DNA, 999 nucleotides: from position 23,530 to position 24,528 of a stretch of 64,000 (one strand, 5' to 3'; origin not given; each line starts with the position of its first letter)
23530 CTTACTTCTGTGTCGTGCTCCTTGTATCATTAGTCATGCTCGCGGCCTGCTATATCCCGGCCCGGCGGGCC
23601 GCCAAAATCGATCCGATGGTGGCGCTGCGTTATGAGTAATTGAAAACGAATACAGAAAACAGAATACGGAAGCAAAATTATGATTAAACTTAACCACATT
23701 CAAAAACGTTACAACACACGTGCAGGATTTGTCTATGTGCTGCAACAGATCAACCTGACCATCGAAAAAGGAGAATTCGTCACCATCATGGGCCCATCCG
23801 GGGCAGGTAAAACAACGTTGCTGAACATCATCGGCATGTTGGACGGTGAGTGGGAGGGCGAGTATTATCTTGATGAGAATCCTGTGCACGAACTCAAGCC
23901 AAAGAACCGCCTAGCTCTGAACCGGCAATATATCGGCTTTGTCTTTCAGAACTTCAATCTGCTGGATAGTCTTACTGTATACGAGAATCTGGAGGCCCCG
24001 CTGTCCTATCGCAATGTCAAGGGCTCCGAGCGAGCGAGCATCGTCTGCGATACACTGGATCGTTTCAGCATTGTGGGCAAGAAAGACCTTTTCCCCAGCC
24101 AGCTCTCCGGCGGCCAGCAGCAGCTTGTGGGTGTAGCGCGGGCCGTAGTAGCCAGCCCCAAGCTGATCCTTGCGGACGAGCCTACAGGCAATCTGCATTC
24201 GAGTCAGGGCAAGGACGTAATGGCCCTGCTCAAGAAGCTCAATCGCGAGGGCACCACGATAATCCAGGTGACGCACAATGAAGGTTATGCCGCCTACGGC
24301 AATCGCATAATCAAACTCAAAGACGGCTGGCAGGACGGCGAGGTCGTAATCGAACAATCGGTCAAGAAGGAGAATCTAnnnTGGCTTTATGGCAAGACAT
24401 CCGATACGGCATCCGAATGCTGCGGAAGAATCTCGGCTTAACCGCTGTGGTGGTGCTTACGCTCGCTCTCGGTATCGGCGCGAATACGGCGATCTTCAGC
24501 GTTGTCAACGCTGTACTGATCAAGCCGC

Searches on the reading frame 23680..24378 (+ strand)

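Call 8: search_protein_families(library=pfam, proteins=[window:23680-24378:+], max_evalue=0.01)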
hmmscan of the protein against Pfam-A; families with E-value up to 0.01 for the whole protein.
window:23680-24378:+ (233 aa): 8 families
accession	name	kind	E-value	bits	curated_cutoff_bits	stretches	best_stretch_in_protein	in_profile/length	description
PF00005.33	ABC_tran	-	2.6e-30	106.2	25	1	21-169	1-136/137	ABC transporter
PF13304.12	AAA_21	-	3e-08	34.5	27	1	35-97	3-68/304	AAA domain, putative AbiEii toxin, Type IV TA system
PF02463.25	SMC_N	-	7.4e-05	22.7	40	1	26-213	20-211/220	RecF/RecN/SMC N terminal domain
PF03193.22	RsgA_GTPase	-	0.0033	17.7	30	1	23-51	99-126/174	RsgA GTPase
PF13401.12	AAA_22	-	0.0034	18.1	27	1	31-74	5-33/130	AAA domain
PF20720.3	nSTAND3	-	0.0058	16.8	27.2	0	27-51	13-37/155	Novel STAND NTPase 3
PF13555.12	AAA_29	-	0.007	16.5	27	0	26-48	17-39/61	P-loop containing region of AAA domain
PF13476.12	AAA_23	-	0.0073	17.4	27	0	22-52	13-40/201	AAA domain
